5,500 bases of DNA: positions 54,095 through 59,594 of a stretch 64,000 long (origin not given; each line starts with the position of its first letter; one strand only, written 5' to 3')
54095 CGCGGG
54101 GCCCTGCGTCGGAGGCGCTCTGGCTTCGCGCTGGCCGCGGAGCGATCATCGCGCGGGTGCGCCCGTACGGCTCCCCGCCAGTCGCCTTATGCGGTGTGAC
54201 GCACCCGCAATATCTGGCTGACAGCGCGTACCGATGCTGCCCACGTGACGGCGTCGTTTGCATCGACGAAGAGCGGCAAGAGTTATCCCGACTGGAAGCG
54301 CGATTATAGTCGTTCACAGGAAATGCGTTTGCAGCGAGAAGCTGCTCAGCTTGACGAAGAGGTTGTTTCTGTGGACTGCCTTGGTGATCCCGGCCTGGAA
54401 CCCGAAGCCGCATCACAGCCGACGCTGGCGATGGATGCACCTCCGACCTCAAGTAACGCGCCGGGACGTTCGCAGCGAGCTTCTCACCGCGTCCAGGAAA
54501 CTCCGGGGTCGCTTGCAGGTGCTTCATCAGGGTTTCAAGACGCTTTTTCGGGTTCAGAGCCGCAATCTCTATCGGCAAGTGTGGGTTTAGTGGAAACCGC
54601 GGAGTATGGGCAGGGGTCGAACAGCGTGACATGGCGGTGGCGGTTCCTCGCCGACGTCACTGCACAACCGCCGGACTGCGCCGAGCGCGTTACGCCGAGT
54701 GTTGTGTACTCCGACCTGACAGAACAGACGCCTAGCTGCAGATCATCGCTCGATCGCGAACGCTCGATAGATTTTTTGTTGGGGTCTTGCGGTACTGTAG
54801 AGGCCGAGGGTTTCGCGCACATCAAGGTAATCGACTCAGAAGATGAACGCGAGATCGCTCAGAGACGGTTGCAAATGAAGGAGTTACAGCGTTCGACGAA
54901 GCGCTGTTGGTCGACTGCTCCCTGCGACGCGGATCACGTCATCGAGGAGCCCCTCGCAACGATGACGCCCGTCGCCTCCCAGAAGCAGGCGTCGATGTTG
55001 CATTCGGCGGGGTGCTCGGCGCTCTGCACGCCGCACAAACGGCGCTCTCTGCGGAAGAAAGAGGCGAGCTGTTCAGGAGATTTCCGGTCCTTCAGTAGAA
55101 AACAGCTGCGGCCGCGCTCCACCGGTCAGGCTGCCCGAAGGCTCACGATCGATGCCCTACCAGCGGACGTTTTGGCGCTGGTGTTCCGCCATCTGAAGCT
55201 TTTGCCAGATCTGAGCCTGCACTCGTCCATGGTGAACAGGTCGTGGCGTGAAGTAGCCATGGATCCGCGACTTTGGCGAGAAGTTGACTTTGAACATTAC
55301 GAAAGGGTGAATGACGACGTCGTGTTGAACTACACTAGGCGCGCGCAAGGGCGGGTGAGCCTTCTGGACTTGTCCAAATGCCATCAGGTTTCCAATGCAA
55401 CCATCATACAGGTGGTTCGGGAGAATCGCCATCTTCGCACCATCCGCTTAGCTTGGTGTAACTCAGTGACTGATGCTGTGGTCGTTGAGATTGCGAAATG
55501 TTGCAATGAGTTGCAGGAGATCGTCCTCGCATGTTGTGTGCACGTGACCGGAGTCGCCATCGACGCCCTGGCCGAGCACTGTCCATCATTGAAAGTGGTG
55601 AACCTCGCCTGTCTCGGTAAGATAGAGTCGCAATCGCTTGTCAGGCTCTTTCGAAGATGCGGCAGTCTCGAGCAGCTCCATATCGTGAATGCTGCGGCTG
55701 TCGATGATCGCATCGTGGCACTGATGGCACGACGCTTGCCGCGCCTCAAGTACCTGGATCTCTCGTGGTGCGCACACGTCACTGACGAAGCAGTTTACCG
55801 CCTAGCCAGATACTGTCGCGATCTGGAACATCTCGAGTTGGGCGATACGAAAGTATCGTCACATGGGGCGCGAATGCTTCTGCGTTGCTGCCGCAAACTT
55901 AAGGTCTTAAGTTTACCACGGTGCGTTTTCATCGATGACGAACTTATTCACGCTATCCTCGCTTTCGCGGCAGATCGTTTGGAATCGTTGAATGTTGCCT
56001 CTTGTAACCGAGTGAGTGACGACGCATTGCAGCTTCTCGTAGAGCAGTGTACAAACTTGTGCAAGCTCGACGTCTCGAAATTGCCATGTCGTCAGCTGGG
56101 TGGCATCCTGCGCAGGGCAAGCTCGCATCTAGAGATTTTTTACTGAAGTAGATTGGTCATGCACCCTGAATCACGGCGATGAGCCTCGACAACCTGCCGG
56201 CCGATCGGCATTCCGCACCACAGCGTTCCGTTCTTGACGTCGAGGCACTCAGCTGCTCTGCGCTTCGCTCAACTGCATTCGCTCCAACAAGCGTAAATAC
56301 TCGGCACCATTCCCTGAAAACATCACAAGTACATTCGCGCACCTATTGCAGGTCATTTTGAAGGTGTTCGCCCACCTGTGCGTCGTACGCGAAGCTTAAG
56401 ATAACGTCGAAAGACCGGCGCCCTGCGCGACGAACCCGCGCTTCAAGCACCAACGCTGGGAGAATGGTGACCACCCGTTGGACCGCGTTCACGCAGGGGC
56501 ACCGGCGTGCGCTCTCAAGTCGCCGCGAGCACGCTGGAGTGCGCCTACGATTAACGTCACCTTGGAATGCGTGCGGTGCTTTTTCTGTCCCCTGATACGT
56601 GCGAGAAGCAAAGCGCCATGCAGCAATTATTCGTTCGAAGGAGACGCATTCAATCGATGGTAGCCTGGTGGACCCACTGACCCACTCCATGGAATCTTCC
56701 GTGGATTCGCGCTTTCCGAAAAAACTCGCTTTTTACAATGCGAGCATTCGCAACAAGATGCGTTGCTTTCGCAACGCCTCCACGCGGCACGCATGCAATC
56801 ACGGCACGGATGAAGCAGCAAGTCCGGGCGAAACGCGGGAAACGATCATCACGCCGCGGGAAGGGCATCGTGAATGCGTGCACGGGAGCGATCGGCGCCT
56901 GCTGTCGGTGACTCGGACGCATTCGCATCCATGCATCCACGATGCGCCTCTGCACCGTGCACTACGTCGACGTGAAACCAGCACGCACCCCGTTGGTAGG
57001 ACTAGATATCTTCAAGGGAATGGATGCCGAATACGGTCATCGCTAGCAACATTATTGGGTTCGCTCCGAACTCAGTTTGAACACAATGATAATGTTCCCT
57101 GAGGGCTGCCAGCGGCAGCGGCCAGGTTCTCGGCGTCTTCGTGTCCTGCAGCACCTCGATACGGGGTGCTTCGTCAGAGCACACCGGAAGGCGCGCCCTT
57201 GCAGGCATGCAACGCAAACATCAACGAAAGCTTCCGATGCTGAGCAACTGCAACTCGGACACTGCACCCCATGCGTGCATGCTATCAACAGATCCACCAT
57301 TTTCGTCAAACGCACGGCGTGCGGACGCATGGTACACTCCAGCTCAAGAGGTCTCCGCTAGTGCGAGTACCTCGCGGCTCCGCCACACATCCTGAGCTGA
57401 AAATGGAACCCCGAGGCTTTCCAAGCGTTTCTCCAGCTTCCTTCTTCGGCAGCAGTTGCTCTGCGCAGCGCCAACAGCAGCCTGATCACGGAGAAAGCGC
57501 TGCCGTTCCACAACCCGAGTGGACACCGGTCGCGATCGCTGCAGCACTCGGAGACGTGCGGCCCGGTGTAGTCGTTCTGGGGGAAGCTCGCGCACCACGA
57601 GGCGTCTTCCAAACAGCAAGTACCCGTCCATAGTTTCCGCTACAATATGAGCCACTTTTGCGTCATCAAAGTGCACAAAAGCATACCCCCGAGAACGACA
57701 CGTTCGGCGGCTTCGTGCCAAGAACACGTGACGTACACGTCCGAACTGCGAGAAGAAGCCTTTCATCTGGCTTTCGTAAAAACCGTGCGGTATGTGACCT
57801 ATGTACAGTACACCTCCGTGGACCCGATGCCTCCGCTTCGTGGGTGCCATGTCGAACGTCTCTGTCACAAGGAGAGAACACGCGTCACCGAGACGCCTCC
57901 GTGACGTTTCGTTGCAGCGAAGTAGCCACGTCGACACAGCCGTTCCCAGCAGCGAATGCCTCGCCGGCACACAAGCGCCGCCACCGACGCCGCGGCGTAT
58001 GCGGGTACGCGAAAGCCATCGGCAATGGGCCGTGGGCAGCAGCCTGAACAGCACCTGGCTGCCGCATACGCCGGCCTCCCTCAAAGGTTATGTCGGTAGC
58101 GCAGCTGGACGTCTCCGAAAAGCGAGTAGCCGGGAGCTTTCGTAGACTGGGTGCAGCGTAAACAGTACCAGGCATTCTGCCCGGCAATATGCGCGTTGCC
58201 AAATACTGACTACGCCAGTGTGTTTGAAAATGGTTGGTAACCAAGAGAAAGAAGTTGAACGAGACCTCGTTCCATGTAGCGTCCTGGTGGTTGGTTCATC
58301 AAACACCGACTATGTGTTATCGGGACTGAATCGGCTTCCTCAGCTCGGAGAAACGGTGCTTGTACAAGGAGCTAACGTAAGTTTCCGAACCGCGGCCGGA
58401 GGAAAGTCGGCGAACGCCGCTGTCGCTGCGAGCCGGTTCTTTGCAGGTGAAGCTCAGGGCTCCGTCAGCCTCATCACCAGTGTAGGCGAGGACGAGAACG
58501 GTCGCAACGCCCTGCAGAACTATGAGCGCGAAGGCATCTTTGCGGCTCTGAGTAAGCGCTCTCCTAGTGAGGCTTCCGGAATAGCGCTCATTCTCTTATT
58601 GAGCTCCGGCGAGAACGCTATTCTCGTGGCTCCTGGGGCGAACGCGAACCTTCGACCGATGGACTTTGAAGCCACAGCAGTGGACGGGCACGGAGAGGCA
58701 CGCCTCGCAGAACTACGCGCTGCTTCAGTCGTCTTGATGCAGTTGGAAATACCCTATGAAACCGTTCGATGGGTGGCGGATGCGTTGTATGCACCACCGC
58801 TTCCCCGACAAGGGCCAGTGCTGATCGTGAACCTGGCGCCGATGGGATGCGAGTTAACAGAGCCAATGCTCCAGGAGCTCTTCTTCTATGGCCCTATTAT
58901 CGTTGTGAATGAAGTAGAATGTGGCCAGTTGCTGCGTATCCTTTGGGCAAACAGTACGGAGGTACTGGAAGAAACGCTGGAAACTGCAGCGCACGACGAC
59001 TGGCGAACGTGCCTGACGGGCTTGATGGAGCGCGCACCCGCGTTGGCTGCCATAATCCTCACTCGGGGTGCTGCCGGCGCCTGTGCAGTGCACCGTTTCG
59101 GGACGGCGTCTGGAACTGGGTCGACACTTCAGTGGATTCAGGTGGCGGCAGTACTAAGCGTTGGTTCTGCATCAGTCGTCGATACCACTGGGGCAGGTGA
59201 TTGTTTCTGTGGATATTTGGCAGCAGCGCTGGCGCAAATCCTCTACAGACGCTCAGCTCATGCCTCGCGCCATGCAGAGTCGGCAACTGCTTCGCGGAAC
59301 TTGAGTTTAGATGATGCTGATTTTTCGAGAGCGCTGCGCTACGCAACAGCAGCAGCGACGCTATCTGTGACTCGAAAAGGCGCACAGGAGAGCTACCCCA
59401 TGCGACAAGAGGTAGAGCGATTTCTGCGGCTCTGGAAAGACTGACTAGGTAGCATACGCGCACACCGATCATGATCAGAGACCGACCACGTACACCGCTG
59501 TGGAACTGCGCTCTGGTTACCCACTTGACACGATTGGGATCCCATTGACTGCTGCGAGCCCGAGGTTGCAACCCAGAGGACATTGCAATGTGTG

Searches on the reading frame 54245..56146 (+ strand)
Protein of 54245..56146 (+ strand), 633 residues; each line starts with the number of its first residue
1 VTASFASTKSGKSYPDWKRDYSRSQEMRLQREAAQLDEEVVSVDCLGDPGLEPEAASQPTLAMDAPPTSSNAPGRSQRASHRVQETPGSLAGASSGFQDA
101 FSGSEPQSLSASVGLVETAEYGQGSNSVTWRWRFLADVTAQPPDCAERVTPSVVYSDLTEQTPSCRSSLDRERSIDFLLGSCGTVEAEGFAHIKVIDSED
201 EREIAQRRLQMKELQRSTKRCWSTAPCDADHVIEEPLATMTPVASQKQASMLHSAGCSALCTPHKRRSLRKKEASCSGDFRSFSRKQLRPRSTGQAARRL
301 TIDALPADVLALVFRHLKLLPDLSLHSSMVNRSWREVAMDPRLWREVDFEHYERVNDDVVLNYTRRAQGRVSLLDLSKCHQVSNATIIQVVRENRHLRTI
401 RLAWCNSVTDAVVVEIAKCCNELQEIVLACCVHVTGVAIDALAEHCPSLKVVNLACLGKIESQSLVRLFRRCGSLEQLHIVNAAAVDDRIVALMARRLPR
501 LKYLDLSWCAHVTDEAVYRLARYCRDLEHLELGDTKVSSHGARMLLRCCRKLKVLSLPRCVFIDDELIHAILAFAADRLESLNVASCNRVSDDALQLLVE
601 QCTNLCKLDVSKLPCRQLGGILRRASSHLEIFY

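Call 6: search_protein_families(library=pfam, proteins=[window:54245-56146:+], max_evalue=0.01)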
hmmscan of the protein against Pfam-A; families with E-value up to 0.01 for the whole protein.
window:54245-56146:+ (633 aa): 6 families
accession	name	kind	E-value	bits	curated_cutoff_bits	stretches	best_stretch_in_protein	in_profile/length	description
PF13516.12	LRR_6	-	1.3e-09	37.8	23.4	0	501-521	5-24/24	Leucine Rich repeat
PF12937.12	F-box-like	-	7e-08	32.6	24.3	1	302-349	1-46/47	F-box-like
PF24758.1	LRR_At5g56370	-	1.6e-07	31.7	27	1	367-485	9-130/227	FBD-associated F-box protein At5g56370, LRR repeats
PF12799.13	LRR_4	-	1.6e-06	28.6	27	0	499-537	1-36/44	Leucine Rich repeats (2 copies)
PF23247.1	LRR_RPS2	-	6.9e-05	23.3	27.9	0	546-590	24-68/160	Plant disease resistance protein RPS2-like, leucine-rich repeats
PF00646.38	F-box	-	0.0039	17.5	20.5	1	303-345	2-42/43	F-box domain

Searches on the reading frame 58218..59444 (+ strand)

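Call 6: search_protein_families(library=pfam, proteins=[window:58218-59444:+], max_evalue=0.01)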
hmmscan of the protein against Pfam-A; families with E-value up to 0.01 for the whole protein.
window:58218-59444:+ (408 aa): 1 family
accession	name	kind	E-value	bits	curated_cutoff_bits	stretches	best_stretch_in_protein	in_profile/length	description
PF00294.29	PfkB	-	6.5e-29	101.7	25.8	1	22-394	4-300/302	pfkB family carbohydrate kinase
